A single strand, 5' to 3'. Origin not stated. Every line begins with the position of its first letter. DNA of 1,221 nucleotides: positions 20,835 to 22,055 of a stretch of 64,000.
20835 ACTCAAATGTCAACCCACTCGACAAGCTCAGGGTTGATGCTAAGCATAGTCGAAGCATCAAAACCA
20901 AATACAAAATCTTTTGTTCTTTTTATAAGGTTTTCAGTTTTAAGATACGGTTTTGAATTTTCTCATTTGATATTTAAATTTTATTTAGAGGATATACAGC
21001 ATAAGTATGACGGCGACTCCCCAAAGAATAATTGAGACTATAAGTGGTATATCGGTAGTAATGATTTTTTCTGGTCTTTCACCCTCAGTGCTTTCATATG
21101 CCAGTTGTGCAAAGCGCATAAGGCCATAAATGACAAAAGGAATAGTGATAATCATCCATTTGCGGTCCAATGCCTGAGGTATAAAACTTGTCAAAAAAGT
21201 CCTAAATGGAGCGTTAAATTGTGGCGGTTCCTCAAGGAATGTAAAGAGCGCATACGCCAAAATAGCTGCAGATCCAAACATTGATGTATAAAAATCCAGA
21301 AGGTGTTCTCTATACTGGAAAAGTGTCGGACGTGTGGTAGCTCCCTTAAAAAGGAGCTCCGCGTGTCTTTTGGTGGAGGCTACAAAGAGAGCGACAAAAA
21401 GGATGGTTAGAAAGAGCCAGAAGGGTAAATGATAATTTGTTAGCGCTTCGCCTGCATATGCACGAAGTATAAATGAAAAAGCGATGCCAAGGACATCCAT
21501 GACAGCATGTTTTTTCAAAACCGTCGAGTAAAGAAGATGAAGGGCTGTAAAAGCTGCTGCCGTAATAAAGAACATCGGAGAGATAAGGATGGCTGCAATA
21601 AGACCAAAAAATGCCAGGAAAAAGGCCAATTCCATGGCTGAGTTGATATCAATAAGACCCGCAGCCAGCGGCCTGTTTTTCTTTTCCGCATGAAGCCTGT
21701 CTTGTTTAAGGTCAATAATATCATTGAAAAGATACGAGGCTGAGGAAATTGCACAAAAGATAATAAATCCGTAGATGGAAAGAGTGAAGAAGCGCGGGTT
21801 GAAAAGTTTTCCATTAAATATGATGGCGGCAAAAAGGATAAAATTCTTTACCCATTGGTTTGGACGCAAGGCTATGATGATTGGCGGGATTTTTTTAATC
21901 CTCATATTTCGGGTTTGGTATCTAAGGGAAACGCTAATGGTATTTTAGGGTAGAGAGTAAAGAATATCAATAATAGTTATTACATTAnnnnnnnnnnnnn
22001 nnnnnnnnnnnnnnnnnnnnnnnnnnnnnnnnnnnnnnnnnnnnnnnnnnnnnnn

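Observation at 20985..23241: UbiA-family (DPPR-like) enzyme paired with a Rossmann flavoenzyme next to GT-C transferases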

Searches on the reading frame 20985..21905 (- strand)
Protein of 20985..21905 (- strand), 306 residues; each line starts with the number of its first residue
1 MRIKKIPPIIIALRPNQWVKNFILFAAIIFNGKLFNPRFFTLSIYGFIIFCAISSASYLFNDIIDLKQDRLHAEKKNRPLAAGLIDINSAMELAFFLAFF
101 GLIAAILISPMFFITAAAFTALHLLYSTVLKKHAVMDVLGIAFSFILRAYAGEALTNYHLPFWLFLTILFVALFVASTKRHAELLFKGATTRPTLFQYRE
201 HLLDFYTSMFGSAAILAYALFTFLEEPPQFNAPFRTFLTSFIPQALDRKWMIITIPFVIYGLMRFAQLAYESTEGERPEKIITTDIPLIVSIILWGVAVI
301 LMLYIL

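Call 4: search_protein_families(library=pfam, proteins=[window:20985-21905:-], max_evalue=0.01)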
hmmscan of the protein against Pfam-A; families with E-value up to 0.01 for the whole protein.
window:20985-21905:- (306 aa): 1 family
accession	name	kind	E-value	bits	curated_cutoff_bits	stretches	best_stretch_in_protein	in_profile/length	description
PF01040.23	UbiA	-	2.1e-18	67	34.2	1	23-223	5-200/250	UbiA prenyltransferase family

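Call 5: search_protein_families(library=ncbifam, proteins=[window:20985-21905:-], max_evalue=0.01)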
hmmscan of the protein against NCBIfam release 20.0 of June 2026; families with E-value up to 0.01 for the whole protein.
window:20985-21905:- (306 aa): 20 families
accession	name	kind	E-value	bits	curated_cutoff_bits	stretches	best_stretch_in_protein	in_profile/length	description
NF008977.0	PRK12324.1-2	equivalog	1.6e-56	191.9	234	1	12-304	8-288/297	decaprenyl-phosphate phosphoribosyltransferase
NF008978.0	PRK12324.1-4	equivalog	7.5e-54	182.8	207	1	9-305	35-321/322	decaprenyl-phosphate phosphoribosyltransferase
NF006088.0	PRK08238.1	equivalog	1.6e-45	155.6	351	1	9-219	195-407/482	UbiA family prenyltransferase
NF008976.0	PRK12324.1-1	equivalog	7.5e-37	127.3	474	1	9-298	21-298/306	decaprenyl-phosphate phosphoribosyltransferase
NF009523.0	PRK12884.1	equivalog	9.6e-17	61.1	269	1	5-160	3-154/279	prenyltransferase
TIGR01473.1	cyoE_ctaB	equivalog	7.4e-10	39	210.3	1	27-139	22-135/281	heme o synthase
NF035940.1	prenyl_rel_EboC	equivalog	1.7e-09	37.5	250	1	57-139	55-135/292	UbiA-like protein EboC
TIGR01474.1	ubiA_proteo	equivalog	4.8e-07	29.6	275.45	1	37-166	38-168/282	4-hydroxybenzoate octaprenyltransferase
TIGR01475.1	ubiA_other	subfamily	3.6e-06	26.6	180.8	1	40-173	35-167/282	UbiA-like polyprenyltransferase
NF005742.0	PRK07566.1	equivalog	1.6e-05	24.2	313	1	54-166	79-193/315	chlorophyll synthase ChlG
NF041585.1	MqnP_Cj_Hp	exception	1.7e-05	24.4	375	1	18-176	15-174/281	menaquinone biosynthesis prenyltransferase MqnP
NF009521.0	PRK12882.1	equivalog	1.8e-05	24.2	296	1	26-143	26-139/280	geranylgeranylglycerol-phosphate geranylgeranyltransferase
NF009514.0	PRK12873.1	equivalog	3.4e-05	23.3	246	1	52-108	58-114/297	4-hydroxybenzoate polyprenyltransferase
NF009522.0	PRK12883.1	equivalog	3.8e-05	23.3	353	1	47-142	43-136/279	geranylgeranylglycerol-phosphate geranylgeranyltransferase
NF003348.0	PRK04375.1-1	equivalog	0.00011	21.7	285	1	40-139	39-137/292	heme o synthase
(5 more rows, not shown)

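Call 9: find_homologous_proteins(query=window:20985-21905:-)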
Query window:20985-21905:- (306 aa): 882 proteins with E <= 0.001 among 6784 candidates; the best 120 are listed.
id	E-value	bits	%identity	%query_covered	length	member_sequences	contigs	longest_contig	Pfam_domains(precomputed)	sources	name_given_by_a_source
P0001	9.5e-192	654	100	100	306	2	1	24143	PF01040.24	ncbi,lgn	-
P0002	1.1e-154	532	77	100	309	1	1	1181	PF01040.24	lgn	-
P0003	4.6e-154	530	79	100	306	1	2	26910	PF01040.24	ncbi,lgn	-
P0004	4.4e-153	527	77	100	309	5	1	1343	PF01040.24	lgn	-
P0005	9.5e-153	526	76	100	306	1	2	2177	PF01040.24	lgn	-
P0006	1.0e-152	526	78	100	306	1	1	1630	PF01040.24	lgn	-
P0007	1.6e-152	525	75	100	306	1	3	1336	PF01040.24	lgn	-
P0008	3.0e-152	524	76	100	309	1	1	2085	PF01040.24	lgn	-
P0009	1.1e-150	519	78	100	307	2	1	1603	PF01040.24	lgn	-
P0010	1.1e-149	516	75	100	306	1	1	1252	PF01040.24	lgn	-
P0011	1.2e-149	516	76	100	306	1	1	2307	PF01040.24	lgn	-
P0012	1.3e-149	516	75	100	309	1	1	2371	PF01040.24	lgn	-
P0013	1.6e-149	515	75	100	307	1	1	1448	PF01040.24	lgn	-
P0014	3.3e-149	514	76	95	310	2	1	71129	PF01040.24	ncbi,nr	ncbi:UbiA prenyltransferase family protein [Candidatus Gottesmanbacteria bacterium]|nr:UbiA prenyltr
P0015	3.7e-149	514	75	97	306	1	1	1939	PF01040.24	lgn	-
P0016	7.7e-149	513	75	99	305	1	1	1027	PF01040.24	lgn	-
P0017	1.4e-148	512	75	100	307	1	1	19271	PF01040.24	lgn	-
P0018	1.5e-148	512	77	96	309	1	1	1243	PF01040.24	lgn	-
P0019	1.8e-148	512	74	100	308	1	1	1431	PF01040.24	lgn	-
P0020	2.3e-148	512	76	99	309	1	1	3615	PF01040.24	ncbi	-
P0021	4.5e-148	511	75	100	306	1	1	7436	PF01040.24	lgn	-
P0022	5.5e-148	510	75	95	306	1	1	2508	PF01040.24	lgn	-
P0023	7.5e-148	510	73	100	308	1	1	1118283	PF01040.24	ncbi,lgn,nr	ncbi:UbiA prenyltransferase family protein [Candidatus Gottesmanbacteria bacterium]|nr:UbiA prenyltr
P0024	1.0e-147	509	74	100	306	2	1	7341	PF01040.24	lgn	-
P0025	1.1e-147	509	74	100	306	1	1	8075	PF01040.24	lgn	-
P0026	1.5e-147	509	76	100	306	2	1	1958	PF01040.24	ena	-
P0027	2.7e-147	508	74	100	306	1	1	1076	PF01040.24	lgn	-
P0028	3.3e-147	508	76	96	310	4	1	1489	PF01040.24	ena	-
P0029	5.8e-147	507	75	100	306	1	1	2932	PF01040.24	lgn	-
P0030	9.5e-147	506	77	97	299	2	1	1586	PF01040.24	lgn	-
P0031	1.0e-146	506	76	97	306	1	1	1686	PF01040.24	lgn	-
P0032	1.3e-146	506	76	97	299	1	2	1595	PF01040.24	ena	-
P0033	2.0e-146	505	74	99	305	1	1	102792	PF01040.24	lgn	-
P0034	2.9e-146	505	75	96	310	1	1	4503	PF01040.24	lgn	-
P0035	5.7e-146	504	75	100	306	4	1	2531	PF01040.24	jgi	-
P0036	8.9e-146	503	75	100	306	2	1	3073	PF01040.24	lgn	-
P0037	1.1e-145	503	76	99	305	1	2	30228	PF01040.24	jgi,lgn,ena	jgi:4-hydroxybenzoate polyprenyltransferase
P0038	1.2e-145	503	76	97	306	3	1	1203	PF01040.24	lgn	-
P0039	2.6e-145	502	73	100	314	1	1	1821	PF01040.24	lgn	-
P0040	2.7e-145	502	76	96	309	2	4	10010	PF01040.24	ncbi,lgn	-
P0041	3.1e-145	501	74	99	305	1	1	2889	PF01040.24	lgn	-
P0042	3.1e-145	501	73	99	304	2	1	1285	PF01040.24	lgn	-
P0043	3.2e-145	501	75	98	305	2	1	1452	PF01040.24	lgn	-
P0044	3.9e-145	501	74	100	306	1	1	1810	PF01040.24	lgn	-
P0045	6.4e-145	500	74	99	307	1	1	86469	PF01040.24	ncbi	-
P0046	9.5e-145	500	73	97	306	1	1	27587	PF01040.24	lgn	-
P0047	1.1e-144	499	73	96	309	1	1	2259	PF01040.24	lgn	-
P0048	1.6e-144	499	71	100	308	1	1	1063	PF01040.24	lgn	-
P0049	1.7e-144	499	74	100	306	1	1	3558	PF01040.24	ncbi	-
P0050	1.9e-144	499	71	100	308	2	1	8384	PF01040.24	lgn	-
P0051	2.0e-144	499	73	99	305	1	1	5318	PF01040.24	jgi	-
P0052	2.8e-144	498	74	100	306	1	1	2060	PF01040.24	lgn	-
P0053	3.0e-144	498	73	99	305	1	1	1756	PF01040.24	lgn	-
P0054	8.7e-144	497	74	100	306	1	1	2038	PF01040.24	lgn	-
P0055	2.3e-143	495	75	100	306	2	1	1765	PF01040.24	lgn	-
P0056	2.3e-143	495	72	99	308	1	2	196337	PF01040.24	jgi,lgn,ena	-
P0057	9.3e-143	493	72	100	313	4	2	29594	PF01040.24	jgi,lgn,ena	-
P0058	5.5e-141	487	73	99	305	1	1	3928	PF01040.24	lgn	-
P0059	6.8e-141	487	72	96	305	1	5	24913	PF01040.24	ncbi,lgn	-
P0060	7.5e-141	487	73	100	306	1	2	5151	PF01040.24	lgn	-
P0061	9.1e-139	480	72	96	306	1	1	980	PF01040.24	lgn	-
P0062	2.0e-137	476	72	100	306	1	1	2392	PF01040.24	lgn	-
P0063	1.3e-136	473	70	100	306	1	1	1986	PF01040.24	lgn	-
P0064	2.4e-136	472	70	96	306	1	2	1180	PF01040.24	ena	-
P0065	5.6e-136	471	69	100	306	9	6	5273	PF01040.24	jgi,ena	-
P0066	5.6e-136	471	70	98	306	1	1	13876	PF01040.24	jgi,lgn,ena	-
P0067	5.9e-136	471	67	99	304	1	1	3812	PF01040.24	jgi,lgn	-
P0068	1.3e-135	470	71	100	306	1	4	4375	PF01040.24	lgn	-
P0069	1.4e-135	470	68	100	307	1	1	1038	PF01040.24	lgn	-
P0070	1.8e-135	469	70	100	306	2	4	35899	PF01040.24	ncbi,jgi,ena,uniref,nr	ncbi:hypothetical protein A2960_03265 [Candidatus Gottesmanbacteria bacterium RIFCSPLOWO2_01_FULL_39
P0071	3.1e-135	469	70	96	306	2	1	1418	PF01040.24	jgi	jgi:decaprenyl-phosphate phosphoribosyltransferase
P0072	5.2e-135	468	68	99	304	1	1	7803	PF01040.24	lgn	-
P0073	7.5e-135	467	68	100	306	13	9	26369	PF01040.24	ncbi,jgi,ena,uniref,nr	ncbi:hypothetical protein A3D03_00050 [Candidatus Gottesmanbacteria bacterium RIFCSPHIGHO2_02_FULL_4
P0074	8.8e-135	467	70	98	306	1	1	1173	PF01040.24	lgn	-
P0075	1.5e-134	466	67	99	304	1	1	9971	PF01040.24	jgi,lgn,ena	-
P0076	1.8e-134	466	69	96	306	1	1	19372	PF01040.24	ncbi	-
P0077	5.9e-134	464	68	99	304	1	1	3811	PF01040.24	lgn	-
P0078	1.3e-133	463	66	100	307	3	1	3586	PF01040.24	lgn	-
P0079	1.8e-133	463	70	94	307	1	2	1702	PF01040.24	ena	-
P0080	4.3e-133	461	70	98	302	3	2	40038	PF01040.24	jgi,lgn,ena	-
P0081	4.5e-133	461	67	98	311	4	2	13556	PF01040.24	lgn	-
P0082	7.2e-133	461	69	100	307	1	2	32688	PF01040.24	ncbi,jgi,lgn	jgi:4-hydroxybenzoate polyprenyltransferase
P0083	7.6e-133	461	67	99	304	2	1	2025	PF01040.24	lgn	-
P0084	1.2e-132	460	67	100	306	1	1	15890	PF01040.24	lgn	-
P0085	2.7e-132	459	67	98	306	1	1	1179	PF01040.24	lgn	-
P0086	3.2e-132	459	69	98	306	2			PF01040.24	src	-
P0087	4.7e-132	458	69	98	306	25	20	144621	PF01040.24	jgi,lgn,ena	-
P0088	1.6e-131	456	66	99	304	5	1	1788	PF01040.24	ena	-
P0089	1.9e-131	456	68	98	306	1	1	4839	PF01040.24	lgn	-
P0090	2.3e-131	456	67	99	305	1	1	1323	PF01040.24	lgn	-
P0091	2.7e-131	456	69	98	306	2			PF01040.24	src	-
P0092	2.8e-131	456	68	97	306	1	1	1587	PF01040.24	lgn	-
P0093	5.6e-131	455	71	96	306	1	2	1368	PF01040.24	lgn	-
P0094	2.5e-130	452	68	98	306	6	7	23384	PF01040.24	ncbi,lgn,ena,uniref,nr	ncbi:hypothetical protein A2153_00340 [Candidatus Gottesmanbacteria bacterium RBG_16_38_7b]|uniref:P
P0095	4.1e-130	452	64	99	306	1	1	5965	PF01040.24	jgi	jgi:decaprenyl-phosphate phosphoribosyltransferase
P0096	8.6e-130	451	67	99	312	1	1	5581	PF01040.24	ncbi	-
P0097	2.5e-129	449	68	96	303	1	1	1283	PF01040.24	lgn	-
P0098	4.0e-129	448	67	100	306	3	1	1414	PF01040.24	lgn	-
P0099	4.1e-129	448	68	98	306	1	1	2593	PF01040.24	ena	-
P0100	4.3e-129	448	68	98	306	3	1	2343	PF01040.24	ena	-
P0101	1.0e-128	447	68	98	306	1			PF01040.24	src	-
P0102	1.1e-128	447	68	96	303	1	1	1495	PF01040.24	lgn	-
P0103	1.5e-128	447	69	98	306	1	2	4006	PF01040.24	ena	-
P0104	1.7e-128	446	65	97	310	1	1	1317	PF01040.24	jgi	jgi:decaprenyl-phosphate phosphoribosyltransferase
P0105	3.5e-128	445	67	99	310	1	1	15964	PF01040.24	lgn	-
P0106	5.9e-128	445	67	98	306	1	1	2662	PF01040.24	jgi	-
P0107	1.0e-127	444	67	96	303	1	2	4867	PF01040.24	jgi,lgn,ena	-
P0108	1.6e-127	443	64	100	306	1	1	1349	PF01040.24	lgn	-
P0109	2.4e-127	443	66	100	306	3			PF01040.24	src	-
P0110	2.7e-127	442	66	100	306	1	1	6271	PF01040.24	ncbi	-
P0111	2.8e-127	442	67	96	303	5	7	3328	PF01040.24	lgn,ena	-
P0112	2.9e-127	442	67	96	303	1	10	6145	PF01040.24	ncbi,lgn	-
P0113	4.5e-127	442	67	96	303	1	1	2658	PF01040.24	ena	-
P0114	5.8e-127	441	67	96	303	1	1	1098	PF01040.24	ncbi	-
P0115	9.9e-127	441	65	97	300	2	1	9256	PF01040.24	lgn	-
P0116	1.3e-126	440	66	98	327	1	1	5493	PF01040.24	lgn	-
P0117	2.2e-126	439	66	100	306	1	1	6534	PF01040.24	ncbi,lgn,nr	ncbi:UbiA prenyltransferase family protein [Candidatus Gottesmanbacteria bacterium]|nr:UbiA prenyltr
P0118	2.4e-126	439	66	96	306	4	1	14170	PF01040.24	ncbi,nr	ncbi:UbiA prenyltransferase family protein [Candidatus Microgenomates bacterium]|nr:UbiA prenyltrans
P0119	4.4e-126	438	68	98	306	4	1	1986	PF01040.24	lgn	-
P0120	1.1e-125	437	64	99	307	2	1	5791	PF01040.24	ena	-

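Call 10: search_solved_structures(query=window:20985-21905:-, max_evalue=0.01, show_alignments=1)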
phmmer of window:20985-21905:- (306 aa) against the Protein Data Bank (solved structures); distinct sequences matched with E-value up to 0.01: 3.
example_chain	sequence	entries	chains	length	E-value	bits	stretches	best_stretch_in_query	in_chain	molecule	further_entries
8j8j_D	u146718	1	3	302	6.4e-30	108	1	8-226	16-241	Decaprenyl-phosphate phosphoribosyltransferase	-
8j8k_A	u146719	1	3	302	1.4e-22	83.9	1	8-226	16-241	Decaprenyl-phosphate phosphoribosyltransferase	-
6m31_A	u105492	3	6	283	5.6e-05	26.1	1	45-137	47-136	Digeranylgeranylglyceryl phosphate synthase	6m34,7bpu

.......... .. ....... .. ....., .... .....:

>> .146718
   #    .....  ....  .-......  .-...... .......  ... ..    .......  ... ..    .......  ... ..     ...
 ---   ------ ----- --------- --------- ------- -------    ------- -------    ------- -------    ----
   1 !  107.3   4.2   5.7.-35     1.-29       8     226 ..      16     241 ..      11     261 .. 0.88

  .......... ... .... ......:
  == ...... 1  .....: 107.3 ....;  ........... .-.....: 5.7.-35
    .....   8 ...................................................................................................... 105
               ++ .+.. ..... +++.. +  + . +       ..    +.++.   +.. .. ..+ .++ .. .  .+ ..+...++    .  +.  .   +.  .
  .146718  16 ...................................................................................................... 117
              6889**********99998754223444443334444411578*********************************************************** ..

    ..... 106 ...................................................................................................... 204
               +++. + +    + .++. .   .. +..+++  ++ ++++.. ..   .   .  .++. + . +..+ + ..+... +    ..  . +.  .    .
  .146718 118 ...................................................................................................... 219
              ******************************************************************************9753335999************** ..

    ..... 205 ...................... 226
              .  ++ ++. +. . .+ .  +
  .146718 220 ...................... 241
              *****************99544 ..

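Call 14: find_encoding_contigs(protein=P0023, flank=10000, max_places=2)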
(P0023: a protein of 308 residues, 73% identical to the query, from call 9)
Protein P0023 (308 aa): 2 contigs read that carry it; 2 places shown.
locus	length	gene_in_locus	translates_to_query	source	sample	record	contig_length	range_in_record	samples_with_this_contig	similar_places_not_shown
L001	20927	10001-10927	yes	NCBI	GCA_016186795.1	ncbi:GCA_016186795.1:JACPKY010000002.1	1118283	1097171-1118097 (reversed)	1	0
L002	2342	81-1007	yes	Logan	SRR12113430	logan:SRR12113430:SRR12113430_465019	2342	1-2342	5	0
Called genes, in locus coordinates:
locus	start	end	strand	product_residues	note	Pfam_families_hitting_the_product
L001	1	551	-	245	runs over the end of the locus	?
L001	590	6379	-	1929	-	PF10102:DUF2341, PF02210:Laminin_G_2 (faint), PF07953:Toxin_R_bind_N (weak), PF13385:Laminin_G_3, PF00354:Pentaxin (faint), PF06439:3keto-disac_hyd (faint), PF13385:Laminin_G_3, PF13385:Laminin_G_3, +1 more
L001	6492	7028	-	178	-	PF05635:23S_rRNA_IVP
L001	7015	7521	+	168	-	PF09134:Invasin_D3, PF02369:Big_1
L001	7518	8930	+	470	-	PF01266:DAO, PF01593:Amino_oxidase, PF12831:FAD_oxidored (weak), PF13450:NAD_binding_8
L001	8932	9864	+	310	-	PF01757:Acyl_transf_3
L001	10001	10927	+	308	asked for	PF01040:UbiA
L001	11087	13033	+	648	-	PF02366:PMT, PF13231:PMT_2 (weak)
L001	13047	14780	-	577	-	PF07691:PA14, PF10528:GLEYA (weak)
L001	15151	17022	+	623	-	-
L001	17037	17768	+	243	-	PF00535:Glycos_transf_2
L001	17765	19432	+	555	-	-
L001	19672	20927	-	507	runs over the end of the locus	PF13231:PMT_2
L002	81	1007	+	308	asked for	PF01040:UbiA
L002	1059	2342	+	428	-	?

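Call 15: find_encoding_contigs(protein=P0087, flank=10000, max_places=3)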
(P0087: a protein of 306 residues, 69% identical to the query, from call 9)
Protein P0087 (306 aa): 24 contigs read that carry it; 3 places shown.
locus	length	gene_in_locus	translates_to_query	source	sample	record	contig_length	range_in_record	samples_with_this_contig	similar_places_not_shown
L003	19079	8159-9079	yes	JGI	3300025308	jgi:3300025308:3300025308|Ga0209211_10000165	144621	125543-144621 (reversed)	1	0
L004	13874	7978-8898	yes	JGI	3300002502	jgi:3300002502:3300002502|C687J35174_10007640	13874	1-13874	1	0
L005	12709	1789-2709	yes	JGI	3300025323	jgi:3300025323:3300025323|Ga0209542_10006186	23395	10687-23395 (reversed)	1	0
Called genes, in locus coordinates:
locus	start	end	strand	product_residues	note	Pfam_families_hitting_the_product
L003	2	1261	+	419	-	?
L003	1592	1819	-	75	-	PF07927:HicA_toxin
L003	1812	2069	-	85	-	PF15919:HicB_lk_antitox, PF21748:UPF0150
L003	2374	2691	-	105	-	-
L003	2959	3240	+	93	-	-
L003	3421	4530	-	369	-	PF01476:LysM, PF23473:LysM3_LYK4_5 (faint), PF01476:LysM (weak), PF01551:Peptidase_M23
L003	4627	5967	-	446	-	PF07497:Rho_RNA_bind, PF00006:ATP-synt_ab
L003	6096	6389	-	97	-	-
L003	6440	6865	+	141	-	PF02369:Big_1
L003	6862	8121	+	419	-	PF00070:Pyr_redox (faint), PF01266:DAO, PF01593:Amino_oxidase, PF01946:Thi4 (weak), PF13450:NAD_binding_8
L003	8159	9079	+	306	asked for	PF01040:UbiA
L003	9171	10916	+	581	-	-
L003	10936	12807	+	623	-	-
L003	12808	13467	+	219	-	PF02475:TRM5-TYW2_MTfase (weak), PF01728:FtsJ (weak), PF05050:Methyltransf_21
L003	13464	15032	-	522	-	PF13231:PMT_2 (weak)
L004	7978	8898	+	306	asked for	PF01040:UbiA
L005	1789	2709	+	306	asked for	PF01040:UbiA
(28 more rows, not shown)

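Call 83: search_solved_structures(query=A2, max_evalue=0.001, show_alignments=1)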
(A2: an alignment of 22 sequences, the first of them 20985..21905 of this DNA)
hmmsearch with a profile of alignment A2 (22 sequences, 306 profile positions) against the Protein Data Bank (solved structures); distinct sequences matched with E-value up to 0.001: 5.
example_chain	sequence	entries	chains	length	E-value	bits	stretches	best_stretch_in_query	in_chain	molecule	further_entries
8j8j_D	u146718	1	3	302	6.4e-43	150.8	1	7-227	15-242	Decaprenyl-phosphate phosphoribosyltransferase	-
8j8k_A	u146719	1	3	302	1.1e-33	120.5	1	7-227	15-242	Decaprenyl-phosphate phosphoribosyltransferase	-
4tq3_A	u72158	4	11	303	3.2e-09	40.1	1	9-211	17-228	Prenyltransferase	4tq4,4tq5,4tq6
6m31_A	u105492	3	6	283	1.4e-08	38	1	35-137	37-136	Digeranylgeranylglyceryl phosphate synthase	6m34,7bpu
4od4_A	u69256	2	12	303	0.00083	22.3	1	32-126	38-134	4-hydroxybenzoate octaprenyltransferase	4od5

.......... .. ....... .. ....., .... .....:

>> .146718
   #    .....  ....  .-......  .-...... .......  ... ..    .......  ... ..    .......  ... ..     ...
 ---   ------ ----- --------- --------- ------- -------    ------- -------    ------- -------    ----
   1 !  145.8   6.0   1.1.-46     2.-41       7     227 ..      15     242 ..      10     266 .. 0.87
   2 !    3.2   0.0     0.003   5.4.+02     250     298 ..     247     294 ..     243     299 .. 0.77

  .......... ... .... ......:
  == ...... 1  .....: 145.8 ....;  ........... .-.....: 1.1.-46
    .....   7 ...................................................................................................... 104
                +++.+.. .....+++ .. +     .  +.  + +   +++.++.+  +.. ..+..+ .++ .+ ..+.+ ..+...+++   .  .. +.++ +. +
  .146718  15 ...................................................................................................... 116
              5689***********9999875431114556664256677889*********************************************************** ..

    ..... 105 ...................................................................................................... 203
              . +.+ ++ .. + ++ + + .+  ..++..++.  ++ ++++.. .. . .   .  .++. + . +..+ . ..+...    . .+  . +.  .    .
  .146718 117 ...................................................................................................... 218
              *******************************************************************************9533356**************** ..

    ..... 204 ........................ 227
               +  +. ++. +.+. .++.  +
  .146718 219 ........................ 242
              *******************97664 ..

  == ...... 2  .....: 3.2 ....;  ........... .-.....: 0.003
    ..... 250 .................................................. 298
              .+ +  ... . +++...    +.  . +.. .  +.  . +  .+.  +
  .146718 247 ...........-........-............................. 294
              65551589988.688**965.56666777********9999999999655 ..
